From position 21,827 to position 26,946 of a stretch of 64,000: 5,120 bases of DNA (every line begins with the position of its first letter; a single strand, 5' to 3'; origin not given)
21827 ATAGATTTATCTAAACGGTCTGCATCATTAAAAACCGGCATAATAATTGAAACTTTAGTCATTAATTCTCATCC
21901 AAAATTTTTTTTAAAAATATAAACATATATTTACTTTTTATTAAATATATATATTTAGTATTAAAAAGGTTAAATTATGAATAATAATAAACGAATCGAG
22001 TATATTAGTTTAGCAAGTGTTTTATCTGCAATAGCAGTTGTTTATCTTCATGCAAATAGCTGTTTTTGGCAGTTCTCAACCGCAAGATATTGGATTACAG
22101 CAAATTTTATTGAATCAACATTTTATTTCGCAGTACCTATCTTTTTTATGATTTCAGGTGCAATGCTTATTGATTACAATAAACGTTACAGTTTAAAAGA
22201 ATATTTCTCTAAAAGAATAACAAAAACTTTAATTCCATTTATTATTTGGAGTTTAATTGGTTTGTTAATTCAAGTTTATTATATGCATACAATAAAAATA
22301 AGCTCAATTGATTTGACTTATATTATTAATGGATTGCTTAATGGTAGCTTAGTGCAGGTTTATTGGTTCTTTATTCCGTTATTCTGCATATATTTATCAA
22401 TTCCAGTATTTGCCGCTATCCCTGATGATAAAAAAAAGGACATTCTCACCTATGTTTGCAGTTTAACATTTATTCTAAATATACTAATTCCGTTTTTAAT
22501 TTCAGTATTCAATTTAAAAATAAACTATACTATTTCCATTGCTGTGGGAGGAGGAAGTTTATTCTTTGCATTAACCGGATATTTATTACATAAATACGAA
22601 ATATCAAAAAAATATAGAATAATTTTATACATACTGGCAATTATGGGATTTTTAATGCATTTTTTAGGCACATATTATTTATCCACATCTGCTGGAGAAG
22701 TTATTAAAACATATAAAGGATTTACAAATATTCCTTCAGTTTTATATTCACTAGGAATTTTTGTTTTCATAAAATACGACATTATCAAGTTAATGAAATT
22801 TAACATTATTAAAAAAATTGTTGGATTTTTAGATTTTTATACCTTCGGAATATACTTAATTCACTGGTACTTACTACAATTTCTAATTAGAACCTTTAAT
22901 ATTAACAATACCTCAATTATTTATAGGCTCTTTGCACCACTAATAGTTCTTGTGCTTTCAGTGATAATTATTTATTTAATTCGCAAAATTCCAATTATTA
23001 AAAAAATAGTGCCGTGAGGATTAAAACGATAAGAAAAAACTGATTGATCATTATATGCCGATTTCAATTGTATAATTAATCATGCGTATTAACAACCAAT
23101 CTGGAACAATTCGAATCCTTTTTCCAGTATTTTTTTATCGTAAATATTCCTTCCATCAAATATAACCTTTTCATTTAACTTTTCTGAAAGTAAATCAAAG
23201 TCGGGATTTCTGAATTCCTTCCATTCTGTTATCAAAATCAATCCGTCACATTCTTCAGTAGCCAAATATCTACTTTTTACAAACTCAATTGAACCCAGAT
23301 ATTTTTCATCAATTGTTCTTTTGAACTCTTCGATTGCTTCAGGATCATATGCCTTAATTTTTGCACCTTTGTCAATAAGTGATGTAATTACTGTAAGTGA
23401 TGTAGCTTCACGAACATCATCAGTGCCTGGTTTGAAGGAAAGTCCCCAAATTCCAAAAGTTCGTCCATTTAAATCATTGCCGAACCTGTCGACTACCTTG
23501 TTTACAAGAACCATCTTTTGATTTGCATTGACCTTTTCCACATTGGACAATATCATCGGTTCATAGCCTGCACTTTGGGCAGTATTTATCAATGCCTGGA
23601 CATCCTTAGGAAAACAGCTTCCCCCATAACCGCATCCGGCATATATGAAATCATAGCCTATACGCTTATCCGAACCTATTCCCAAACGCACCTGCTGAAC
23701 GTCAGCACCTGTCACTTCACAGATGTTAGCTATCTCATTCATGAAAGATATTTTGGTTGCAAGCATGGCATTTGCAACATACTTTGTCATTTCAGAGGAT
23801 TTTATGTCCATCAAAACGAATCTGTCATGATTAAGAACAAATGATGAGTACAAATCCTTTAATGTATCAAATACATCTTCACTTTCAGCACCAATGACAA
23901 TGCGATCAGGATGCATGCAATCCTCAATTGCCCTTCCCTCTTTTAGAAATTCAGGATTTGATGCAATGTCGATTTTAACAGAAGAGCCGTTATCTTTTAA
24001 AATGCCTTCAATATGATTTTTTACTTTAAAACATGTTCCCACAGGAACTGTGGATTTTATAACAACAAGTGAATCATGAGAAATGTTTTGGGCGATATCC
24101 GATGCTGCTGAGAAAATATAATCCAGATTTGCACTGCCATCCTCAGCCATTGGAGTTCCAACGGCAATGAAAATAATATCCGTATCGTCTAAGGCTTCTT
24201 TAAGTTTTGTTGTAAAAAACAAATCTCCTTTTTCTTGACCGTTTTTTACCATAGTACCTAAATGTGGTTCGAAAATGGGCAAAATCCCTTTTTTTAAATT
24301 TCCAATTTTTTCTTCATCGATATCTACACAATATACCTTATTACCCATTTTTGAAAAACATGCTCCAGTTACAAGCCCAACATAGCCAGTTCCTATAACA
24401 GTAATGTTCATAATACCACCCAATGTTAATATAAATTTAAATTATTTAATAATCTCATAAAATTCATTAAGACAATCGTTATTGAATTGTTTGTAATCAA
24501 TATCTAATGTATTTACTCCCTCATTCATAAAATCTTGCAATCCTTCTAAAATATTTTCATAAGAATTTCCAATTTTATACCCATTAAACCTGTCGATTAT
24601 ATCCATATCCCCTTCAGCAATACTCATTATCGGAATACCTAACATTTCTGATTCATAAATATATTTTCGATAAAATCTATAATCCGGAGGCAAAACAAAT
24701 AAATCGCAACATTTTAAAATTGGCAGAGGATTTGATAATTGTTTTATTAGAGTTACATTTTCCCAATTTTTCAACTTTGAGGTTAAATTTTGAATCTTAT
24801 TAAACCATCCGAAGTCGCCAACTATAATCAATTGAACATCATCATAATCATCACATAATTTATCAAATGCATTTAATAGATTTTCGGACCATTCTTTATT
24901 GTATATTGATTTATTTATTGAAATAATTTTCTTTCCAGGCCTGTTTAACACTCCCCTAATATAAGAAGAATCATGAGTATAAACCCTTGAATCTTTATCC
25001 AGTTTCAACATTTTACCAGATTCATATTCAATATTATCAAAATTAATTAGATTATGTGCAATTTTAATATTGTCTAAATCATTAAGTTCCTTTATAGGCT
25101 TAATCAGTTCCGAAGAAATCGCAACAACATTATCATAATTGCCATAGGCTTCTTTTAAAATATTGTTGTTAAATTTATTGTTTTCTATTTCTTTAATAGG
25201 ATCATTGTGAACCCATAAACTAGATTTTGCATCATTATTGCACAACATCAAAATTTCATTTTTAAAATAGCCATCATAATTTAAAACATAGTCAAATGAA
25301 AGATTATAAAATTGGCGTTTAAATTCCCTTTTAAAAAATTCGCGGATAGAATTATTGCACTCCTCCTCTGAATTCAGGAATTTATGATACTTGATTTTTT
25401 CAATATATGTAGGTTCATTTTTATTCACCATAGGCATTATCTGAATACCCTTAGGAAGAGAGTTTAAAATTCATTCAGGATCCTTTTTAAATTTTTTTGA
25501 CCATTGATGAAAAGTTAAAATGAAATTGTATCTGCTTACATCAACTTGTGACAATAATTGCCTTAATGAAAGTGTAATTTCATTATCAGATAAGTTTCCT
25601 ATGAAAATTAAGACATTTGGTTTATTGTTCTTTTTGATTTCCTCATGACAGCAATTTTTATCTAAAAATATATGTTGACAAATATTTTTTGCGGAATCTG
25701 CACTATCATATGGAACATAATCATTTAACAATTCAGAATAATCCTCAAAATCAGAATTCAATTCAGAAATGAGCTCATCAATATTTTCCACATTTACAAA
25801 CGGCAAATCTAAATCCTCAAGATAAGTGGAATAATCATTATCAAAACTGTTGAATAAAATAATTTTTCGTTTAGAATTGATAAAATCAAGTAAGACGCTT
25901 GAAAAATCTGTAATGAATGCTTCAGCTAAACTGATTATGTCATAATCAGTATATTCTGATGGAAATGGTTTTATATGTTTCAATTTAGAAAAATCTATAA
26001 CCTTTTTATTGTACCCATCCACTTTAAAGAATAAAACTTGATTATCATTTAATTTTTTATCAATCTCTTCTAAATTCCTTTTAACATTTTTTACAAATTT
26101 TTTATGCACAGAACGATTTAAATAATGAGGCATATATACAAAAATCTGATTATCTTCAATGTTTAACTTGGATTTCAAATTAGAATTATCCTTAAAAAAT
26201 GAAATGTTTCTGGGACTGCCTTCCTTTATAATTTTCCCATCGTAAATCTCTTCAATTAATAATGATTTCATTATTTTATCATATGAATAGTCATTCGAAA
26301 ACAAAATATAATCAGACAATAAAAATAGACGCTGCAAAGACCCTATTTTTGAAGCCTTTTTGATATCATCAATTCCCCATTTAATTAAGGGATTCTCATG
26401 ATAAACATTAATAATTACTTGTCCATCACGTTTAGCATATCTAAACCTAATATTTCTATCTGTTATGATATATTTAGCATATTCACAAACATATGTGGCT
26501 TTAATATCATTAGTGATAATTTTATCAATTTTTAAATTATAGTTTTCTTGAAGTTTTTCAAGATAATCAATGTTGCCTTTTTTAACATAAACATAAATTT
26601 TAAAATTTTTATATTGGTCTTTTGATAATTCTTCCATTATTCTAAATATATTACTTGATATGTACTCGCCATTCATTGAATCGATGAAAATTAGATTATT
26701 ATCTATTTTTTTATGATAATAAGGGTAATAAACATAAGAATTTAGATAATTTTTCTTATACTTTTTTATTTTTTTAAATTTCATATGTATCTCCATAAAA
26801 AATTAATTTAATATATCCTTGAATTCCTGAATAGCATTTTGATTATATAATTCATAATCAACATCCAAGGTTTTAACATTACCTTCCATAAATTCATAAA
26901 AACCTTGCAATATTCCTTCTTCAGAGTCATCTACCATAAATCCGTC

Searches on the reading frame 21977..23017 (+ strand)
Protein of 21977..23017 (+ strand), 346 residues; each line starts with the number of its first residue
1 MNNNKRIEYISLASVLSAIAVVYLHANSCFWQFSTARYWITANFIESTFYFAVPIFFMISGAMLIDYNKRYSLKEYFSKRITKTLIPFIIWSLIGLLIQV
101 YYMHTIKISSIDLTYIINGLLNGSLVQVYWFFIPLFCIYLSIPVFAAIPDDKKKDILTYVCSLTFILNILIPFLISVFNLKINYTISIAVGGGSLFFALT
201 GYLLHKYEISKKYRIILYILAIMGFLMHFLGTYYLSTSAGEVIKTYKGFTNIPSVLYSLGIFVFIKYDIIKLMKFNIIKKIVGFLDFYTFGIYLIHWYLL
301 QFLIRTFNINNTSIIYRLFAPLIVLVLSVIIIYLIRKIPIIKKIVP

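Call 11: search_protein_families(library=pfam, proteins=[window:21977-23017:+], max_evalue=0.001)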
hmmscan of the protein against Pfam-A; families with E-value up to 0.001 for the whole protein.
window:21977-23017:+ (346 aa): 1 family
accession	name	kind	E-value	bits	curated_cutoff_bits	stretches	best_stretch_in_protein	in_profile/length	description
PF01757.29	Acyl_transf_3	-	5.1e-27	95.2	31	1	9-332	3-325/326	Acyltransferase domain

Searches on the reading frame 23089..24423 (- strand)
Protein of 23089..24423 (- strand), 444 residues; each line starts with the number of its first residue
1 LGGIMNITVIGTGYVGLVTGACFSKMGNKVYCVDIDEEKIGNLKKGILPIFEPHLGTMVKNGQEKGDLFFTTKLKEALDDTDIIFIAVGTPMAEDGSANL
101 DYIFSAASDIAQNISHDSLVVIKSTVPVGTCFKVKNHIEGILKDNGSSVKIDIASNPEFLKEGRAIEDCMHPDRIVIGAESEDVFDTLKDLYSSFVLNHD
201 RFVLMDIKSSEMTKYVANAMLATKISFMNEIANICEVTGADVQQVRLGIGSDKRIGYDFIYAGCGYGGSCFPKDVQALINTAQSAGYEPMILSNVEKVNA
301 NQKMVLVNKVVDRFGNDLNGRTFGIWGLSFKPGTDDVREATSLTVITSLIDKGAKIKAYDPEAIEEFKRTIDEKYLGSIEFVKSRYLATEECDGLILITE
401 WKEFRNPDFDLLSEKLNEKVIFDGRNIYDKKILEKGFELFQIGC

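Call 11: search_protein_families(library=pfam, proteins=[window:23089-24423:-], max_evalue=0.001)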
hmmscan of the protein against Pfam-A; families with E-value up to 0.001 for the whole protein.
window:23089-24423:- (444 aa): 5 families
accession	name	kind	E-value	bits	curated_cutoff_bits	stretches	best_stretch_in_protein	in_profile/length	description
PF03721.20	UDPG_MGDP_dh_N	-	1.7e-63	214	27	1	5-189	1-185/187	UDP-glucose/GDP-mannose dehydrogenase family, NAD binding domain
PF00984.24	UDPG_MGDP_dh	-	1.3e-37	128.2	25.4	1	208-300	1-93/94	UDP-glucose/GDP-mannose dehydrogenase family, central domain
PF03720.21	UDPG_MGDP_dh_C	-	7.6e-31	107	30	1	324-430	1-103/103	UDP-glucose/GDP-mannose dehydrogenase family, UDP binding domain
PF07992.20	Pyr_redox_2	-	0.00039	20.4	26.1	0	6-90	144-237/291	Pyridine nucleotide-disulphide oxidoreductase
PF00070.33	Pyr_redox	-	0.00051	20.9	22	0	7-37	2-32/82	Pyridine nucleotide-disulphide oxidoreductase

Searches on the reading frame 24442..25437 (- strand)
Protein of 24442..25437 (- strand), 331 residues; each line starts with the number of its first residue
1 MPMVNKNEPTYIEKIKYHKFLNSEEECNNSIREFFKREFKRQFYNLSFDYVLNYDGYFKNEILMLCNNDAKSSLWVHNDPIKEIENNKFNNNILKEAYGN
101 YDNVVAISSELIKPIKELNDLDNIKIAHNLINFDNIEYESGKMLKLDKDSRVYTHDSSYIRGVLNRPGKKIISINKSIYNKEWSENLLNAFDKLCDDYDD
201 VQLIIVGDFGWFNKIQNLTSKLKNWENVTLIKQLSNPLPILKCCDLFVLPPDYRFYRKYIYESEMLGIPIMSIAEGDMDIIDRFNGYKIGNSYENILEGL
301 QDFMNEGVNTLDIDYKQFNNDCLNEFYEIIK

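Call 11: search_protein_families(library=pfam, proteins=[window:24442-25437:-], max_evalue=0.001)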
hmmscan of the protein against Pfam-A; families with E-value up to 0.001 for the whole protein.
window:24442-25437:- (331 aa): 2 families
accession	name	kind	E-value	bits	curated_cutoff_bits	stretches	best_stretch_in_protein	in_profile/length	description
PF00534.26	Glycos_transf_1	-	2.3e-10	40.7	26.4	1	168-270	14-109/172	Glycosyl transferases group 1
PF13692.12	Glyco_trans_1_4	-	1.7e-07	32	27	1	180-289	13-124/142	Glycosyl transferases group 1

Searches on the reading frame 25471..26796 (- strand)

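Call 11: search_protein_families(library=pfam, proteins=[window:25471-26796:-], max_evalue=0.001)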
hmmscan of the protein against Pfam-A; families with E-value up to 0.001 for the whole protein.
window:25471-26796:- (441 aa): 1 family
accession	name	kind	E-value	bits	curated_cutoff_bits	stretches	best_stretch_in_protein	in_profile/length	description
PF04464.20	Glyphos_transf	-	1e-32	113.9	22.1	1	27-377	7-366/367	CDP-Glycerol:Poly(glycerophosphate) glycerophosphotransferase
